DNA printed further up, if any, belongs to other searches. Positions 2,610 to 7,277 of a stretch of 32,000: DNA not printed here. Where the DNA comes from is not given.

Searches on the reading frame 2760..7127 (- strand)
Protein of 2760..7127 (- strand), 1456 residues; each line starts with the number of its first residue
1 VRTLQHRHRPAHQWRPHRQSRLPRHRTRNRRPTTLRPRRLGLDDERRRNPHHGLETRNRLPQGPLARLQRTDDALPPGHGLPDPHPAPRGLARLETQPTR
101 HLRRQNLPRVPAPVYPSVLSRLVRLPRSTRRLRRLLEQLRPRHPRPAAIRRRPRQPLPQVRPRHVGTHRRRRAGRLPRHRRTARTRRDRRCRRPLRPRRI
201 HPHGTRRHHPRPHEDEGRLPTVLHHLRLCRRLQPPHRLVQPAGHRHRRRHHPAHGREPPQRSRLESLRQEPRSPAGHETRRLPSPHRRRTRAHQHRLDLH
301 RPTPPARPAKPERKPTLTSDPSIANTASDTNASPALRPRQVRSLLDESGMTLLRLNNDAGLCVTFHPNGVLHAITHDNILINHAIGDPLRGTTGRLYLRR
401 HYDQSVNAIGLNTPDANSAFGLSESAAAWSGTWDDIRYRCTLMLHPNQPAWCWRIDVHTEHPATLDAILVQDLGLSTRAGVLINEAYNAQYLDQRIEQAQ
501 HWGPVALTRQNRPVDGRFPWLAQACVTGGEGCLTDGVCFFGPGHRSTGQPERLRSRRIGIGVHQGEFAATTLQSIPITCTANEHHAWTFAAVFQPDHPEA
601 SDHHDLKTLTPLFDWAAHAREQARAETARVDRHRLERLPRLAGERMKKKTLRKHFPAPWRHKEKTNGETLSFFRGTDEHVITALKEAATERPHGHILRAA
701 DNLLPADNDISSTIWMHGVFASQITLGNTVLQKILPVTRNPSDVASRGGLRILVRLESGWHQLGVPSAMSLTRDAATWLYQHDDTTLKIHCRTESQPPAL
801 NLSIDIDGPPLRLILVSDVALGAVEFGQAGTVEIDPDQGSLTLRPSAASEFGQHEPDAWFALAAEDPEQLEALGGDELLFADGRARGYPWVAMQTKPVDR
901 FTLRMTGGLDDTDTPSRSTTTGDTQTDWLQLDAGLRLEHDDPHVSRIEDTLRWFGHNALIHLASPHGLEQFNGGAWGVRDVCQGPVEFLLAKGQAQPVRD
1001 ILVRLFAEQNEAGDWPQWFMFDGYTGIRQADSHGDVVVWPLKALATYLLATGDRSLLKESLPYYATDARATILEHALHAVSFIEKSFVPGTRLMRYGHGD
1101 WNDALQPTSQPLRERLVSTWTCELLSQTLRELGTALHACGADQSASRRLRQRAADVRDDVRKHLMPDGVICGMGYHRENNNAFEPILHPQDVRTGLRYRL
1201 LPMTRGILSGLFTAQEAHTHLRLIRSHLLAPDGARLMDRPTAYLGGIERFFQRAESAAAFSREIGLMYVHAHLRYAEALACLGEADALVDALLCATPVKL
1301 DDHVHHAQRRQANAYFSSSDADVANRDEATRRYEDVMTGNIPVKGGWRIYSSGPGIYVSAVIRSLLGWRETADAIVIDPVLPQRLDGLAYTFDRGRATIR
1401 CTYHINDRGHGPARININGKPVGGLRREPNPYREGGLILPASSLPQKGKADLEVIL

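Call 18: search_protein_families(library=pfam, proteins=[window:2760-7127:-], max_evalue=0.001)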
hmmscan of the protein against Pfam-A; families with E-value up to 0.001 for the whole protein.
window:2760-7127:- (1456 aa): 4 families
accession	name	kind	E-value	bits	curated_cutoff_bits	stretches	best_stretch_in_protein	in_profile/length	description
PF21958.2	SOGP_N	-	2.5e-59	201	27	1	364-587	1-222/225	SOGP N-terminal domain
PF21250.3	SOGP_2nd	-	5.1e-37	127.9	27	1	658-907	2-249/249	Glycoside phosphorylase supersandwich domain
PF17167.11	Glyco_hydro_94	-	2.1e-12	47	27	1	1031-1327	119-391/420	Glycosyl hydrolase 94 superfamily, catalytic domain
PF21270.2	SOGP_4th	-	1.8e-08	35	27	1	1367-1438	1-71/90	Glycoside phosphorylase C-terminal domain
